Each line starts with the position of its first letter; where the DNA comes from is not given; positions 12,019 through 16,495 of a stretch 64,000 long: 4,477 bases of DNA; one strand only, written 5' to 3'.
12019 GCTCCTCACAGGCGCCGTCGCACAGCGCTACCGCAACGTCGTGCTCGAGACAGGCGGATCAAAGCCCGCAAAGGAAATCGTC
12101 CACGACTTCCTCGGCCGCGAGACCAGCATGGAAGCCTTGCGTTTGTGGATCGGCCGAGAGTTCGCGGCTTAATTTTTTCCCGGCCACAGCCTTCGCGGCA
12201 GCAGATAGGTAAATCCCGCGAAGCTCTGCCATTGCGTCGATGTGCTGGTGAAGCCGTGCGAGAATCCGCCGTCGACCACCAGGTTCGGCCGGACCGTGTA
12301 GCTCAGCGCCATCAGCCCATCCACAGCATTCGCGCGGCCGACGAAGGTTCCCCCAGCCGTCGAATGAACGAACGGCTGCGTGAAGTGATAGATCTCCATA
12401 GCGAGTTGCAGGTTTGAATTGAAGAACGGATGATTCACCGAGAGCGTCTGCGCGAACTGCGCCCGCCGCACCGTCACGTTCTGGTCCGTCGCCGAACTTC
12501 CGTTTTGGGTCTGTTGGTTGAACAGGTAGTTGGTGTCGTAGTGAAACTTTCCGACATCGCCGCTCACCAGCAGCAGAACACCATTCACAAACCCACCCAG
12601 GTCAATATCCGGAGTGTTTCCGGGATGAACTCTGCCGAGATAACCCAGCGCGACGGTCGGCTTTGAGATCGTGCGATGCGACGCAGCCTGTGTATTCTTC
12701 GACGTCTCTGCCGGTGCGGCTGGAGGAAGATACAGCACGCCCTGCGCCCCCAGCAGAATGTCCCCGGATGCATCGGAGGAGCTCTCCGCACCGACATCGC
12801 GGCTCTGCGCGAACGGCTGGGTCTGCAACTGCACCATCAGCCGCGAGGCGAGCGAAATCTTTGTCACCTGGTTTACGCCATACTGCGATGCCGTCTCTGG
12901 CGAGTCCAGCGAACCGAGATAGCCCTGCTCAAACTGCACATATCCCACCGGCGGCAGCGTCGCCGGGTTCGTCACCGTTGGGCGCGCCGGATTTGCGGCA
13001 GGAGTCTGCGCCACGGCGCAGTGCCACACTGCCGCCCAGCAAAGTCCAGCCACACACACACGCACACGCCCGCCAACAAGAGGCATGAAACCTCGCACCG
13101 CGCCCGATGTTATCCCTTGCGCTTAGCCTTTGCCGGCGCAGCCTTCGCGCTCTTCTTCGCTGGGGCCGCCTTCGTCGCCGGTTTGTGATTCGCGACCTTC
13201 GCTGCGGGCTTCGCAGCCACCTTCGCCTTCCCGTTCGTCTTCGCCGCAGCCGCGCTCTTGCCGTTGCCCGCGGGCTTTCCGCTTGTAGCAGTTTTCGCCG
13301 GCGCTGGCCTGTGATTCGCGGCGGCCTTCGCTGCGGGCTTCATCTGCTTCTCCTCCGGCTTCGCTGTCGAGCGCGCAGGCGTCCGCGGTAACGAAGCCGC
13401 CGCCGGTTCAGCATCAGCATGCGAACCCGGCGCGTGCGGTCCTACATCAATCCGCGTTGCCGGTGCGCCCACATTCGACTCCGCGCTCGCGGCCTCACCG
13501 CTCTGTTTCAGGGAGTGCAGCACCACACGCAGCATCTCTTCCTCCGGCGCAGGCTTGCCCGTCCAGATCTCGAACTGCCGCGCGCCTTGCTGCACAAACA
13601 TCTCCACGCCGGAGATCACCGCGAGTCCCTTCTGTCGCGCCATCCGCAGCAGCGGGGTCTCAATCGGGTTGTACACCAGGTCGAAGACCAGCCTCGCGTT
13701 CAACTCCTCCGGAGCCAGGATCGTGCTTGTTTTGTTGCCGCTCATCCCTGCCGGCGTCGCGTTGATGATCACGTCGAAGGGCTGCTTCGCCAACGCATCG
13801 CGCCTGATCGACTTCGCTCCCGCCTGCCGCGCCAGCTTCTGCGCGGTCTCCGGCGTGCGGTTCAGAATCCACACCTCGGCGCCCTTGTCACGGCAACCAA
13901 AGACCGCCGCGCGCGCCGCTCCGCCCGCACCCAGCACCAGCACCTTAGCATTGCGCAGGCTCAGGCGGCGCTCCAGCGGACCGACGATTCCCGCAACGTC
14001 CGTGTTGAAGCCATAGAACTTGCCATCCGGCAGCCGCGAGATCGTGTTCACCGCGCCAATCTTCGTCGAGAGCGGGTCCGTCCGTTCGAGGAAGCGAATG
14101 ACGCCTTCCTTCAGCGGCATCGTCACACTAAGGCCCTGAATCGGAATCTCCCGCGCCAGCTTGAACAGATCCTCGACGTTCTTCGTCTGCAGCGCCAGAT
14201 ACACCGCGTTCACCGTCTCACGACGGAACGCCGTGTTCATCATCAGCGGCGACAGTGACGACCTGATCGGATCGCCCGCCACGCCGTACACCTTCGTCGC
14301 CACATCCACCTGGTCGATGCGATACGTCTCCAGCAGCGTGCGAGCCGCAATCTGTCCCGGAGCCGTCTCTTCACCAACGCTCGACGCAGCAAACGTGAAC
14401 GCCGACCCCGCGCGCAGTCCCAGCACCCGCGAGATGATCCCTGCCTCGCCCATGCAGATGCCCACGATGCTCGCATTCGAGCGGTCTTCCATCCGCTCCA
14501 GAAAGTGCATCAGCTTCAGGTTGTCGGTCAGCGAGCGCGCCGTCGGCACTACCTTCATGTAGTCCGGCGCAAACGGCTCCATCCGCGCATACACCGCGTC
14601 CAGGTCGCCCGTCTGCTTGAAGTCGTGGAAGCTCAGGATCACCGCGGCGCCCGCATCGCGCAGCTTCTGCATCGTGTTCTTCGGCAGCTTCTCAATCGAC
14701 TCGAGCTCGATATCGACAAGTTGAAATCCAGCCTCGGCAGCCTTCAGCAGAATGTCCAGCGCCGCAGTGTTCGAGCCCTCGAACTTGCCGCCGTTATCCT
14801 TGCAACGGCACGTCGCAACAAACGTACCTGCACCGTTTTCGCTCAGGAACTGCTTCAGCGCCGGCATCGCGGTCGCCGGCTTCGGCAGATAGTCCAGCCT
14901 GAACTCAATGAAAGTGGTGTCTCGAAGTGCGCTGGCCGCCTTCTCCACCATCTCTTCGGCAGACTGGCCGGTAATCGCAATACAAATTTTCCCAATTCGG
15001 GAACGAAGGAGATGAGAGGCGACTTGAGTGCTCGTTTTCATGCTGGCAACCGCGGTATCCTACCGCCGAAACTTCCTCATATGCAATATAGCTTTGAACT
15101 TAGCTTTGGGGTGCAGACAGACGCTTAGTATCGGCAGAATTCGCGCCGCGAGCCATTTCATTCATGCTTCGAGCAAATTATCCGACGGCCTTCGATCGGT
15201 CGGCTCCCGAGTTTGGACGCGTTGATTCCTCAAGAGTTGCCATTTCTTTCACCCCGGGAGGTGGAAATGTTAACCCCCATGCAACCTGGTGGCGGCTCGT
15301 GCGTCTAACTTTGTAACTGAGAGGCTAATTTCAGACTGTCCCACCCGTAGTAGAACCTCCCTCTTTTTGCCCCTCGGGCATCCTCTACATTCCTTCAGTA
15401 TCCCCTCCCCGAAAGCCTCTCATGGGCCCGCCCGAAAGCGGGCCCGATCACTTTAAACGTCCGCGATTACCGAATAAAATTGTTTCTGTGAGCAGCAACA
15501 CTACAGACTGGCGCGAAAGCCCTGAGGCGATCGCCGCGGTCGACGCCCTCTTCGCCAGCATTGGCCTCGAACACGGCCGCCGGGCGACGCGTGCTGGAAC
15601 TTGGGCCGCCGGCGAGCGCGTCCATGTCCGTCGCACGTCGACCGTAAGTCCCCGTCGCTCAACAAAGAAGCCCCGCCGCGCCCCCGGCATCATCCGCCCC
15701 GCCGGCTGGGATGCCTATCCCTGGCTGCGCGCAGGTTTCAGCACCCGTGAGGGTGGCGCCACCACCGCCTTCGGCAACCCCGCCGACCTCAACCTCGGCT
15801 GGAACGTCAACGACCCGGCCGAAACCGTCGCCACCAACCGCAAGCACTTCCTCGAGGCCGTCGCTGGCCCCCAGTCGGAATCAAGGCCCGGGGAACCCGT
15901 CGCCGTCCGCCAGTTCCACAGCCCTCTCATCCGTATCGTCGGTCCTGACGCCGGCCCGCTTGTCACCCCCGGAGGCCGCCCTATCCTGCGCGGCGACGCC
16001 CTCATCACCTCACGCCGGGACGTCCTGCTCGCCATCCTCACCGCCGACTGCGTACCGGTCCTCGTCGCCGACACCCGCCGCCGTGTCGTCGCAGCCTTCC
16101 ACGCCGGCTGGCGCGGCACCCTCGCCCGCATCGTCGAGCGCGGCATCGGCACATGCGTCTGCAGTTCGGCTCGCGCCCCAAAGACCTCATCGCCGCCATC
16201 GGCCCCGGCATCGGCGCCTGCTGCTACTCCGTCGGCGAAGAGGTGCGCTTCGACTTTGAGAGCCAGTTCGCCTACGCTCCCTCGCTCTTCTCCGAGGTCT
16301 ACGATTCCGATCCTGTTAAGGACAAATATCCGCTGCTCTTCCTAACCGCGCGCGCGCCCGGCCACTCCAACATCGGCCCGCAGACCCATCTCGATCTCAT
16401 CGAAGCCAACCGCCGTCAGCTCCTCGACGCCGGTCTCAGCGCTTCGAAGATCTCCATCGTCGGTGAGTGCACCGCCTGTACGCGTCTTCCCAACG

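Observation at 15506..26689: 11.2-kb imperfect palindrome: a five-gene module duplicated in inverted orientation around a 50-nt spacer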

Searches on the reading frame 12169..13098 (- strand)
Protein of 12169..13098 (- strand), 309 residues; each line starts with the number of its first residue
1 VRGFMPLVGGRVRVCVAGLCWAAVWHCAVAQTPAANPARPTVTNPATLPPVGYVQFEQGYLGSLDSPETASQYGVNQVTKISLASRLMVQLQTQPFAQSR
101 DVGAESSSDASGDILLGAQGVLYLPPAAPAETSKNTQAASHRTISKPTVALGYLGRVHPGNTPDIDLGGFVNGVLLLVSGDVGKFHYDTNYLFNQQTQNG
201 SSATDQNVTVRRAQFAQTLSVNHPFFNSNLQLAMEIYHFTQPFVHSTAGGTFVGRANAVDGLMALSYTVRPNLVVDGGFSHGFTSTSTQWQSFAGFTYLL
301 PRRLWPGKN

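Call 6: search_protein_families(library=pfam, proteins=[window:12169-13098:-], max_evalue=0.01)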
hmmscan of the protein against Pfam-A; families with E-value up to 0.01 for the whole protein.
window:12169-13098:- (309 aa): 1 family
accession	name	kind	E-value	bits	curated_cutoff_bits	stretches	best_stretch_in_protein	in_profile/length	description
PF13557.12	Phenol_MetA_deg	-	0.00075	20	22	1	184-298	134-240/242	Putative MetA-pathway of phenol degradation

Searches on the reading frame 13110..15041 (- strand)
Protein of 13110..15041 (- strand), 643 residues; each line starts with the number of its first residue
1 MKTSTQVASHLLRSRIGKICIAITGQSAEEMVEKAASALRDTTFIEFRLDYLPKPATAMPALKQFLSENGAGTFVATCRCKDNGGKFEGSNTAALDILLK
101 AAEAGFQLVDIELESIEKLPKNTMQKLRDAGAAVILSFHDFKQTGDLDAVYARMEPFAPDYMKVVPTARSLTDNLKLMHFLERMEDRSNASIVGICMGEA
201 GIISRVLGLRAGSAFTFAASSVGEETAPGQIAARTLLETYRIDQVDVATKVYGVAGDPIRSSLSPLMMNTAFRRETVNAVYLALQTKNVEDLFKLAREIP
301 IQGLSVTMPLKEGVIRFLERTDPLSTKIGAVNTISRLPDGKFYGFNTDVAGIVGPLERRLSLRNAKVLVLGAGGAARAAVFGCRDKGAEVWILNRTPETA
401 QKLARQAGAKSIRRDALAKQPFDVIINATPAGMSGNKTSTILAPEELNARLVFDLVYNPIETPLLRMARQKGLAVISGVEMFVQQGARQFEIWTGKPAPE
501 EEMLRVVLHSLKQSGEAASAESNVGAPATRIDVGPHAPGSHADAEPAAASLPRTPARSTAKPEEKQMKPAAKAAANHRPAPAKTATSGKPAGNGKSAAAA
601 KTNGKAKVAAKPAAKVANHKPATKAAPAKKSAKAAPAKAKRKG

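Call 6: search_protein_families(library=pfam, proteins=[window:13110-15041:-], max_evalue=0.01)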
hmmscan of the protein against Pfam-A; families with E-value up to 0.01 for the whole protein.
window:13110-15041:- (643 aa): 7 families
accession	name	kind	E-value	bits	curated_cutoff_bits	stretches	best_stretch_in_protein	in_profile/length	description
PF01487.21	DHquinase_I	-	5.8e-50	171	22.2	1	20-240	1-230/230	Type I 3-dehydroquinase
PF08501.16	Shikimate_dh_N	-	6.3e-21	74.9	27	1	254-334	1-83/83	Shikimate dehydrogenase substrate binding domain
PF18317.6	SDH_C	-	7e-14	51.7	25.8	1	478-508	1-31/31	Shikimate 5'-dehydrogenase C-terminal domain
PF01488.26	Shikimate_DH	-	5.8e-09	36.6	24.3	1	361-431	9-85/138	Shikimate / quinate 5-dehydrogenase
PF03807.23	F420_oxidored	-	2.7e-05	25.1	21.6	1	366-441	1-79/94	NADP oxidoreductase coenzyme F420-dependent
PF01262.27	AlaDh_PNT_C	-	0.00015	21.7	23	1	363-415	27-79/214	Alanine dehydrogenase/PNT, C-terminal domain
PF07991.19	KARI_N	-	0.0029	17.6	20.6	0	362-431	2-70/165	Acetohydroxy acid isomeroreductase, NADPH-binding domain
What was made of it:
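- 1..15504 (.): Acidobacteriaceae (Granulicella-like) left flank. It includes the aroD-aroE fusion gene at 13110-15041 (-). Pfam domains are in call 6.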

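Call 8: find_related_loci(query=window:13110-15041:-, collection=genome_contigs, flank=10000)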
Query window:13110-15041:- (643 aa) in genome_contigs; peptide patterns used: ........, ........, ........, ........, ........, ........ (x = any residue, [..] = any of these).
600 stretches matched a pattern (row limit reached: there are more); 555 encode a relative of the query (tblastn E <= 1e-3); the best 80 are kept; 80 distinct loci.
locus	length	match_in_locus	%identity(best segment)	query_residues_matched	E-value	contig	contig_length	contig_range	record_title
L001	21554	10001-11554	81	1-518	0e+0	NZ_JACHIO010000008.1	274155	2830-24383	Granulicella mallensis strain X5P3 Ga0401176_08, whole genome shotgun sequence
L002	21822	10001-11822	95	1-604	0e+0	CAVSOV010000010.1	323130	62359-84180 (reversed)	MAG: uncultured Acidobacteriaceae bacterium isolate MFD04463.bin.2.158 genome assembly, contig: contig_42628, whole geno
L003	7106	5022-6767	74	1-580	0e+0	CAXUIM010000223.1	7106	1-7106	MAG TPA_asm: uncultured Acidobacteriaceae bacterium isolate public_SRR14722071_metawrap_bin.4 genome assembly, contig: p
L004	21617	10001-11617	75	1-532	0e+0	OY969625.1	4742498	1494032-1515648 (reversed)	MAG: uncultured Acidobacteriaceae bacterium isolate MFD09495.bin.1.66 genome assembly, chromosome: 1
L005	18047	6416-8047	76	1-547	0e+0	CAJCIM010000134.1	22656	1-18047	Acidobacteriaceae bacterium isolate BOG_genome_mining.202 genome assembly, contig: k141_14536837, whole genome shotgun s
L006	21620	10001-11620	75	1-554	0e+0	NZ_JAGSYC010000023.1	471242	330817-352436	Granulicella paludicola strain DSM 22464 NODE_4_length_471242_cov_95.595850, whole genome shotgun sequence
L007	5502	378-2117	70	1-581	0e+0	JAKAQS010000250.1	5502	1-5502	MAG: Acidobacteria bacterium isolate YF2.bin87 NODE_17432_length_5502_cov_3.708837, whole genome shotgun sequence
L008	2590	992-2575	77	1-519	0e+0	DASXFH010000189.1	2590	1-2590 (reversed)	MAG TPA_asm: Acidobacteriaceae bacterium isolate SMAG_U5133 k141_754980, whole genome shotgun sequence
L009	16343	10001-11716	69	1-591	0e+0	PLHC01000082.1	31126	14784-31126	MAG: Granulicella sp. isolate bog_210 73.20110800_S2D.32_contig_5440, whole genome shotgun sequence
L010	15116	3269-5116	67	1-611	0e+0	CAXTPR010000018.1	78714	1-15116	MAG TPA_asm: uncultured Acidobacteriaceae bacterium isolate public_SRR14722132_metawrap_bin.2 genome assembly, contig: p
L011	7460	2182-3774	73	1-531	0e+0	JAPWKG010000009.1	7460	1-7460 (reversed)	MAG: Acidobacteriaceae bacterium isolate Chal_Metagen_Bin12 5102, whole genome shotgun sequence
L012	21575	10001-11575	74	1-516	0e+0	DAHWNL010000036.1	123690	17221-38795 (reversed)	MAG TPA_asm: Granulicella sp. isolate clean213 k141_495944, whole genome shotgun sequence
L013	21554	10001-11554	72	1-518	0e+0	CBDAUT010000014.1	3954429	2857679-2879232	MAG: Granulicella sp. isolate 4a7dd01d-5dba-46e8-8f43-38a742a34665 genome assembly, contig: chromosome_2, whole genome s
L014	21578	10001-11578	76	1-515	0e+0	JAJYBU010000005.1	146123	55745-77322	MAG: Acidobacteria bacterium isolate BP9.bin128 NODE_117_length_146123_cov_5.373757, whole genome shotgun sequence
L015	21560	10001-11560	69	8-529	0e+0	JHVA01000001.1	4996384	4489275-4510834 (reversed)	Acidobacteriaceae bacterium KBS 146 M015DRAFT_scf7180000000004_quiver.1_C, whole genome shotgun sequence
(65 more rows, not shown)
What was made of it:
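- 1..15504 (.): The best 80 relatives of the aroDE protein are almost all Acidobacteriaceae (call 8).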

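Call 26: find_encoding_contigs(protein=window:13110-15041:-, flank=10000, max_places=8)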
Protein window:13110-15041:- (643 aa): no gene with exactly this product is on record in the collection.

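Call 48: search_protein_families(library=pfam, proteins=[L001:6922-8649:+, L001:6035-6934:+, L002:3870-4616:+], max_evalue=0.01)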
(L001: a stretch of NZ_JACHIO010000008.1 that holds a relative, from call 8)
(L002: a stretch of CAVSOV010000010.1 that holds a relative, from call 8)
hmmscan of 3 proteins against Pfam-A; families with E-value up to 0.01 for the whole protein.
L001:6922-8649:+ (575 aa): 0 families

L001:6035-6934:+ (299 aa): 3 families
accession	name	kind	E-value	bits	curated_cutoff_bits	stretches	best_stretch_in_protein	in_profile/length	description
PF00005.33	ABC_tran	-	2.7e-29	103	25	1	51-193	2-136/137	ABC transporter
PF13304.12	AAA_21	-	3.5e-07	31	27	1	163-228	235-303/304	AAA domain, putative AbiEii toxin, Type IV TA system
PF13476.12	AAA_23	-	0.0067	17.5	27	1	53-84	15-43/201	AAA domain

L002:3870-4616:+ (248 aa): 0 families

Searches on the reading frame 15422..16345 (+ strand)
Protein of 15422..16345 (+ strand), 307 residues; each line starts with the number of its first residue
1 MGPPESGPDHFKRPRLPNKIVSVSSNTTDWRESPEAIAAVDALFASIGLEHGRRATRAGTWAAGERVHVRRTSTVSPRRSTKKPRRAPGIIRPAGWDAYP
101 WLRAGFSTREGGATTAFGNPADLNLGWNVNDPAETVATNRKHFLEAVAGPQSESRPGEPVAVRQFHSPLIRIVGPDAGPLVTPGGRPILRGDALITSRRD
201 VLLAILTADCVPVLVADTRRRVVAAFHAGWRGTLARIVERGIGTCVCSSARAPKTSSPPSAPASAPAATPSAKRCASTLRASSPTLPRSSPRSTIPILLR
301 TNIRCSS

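Call 6: search_protein_families(library=pfam, proteins=[window:15422-16345:+], max_evalue=0.01)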
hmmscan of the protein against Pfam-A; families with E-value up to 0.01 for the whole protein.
window:15422-16345:+ (307 aa): 1 family
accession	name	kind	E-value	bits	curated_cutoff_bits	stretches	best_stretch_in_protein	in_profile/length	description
PF02578.20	Cu-oxidase_4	-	3.9e-31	108.7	22.9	1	107-245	1-132/238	Multi-copper polyphenol oxidoreductase laccase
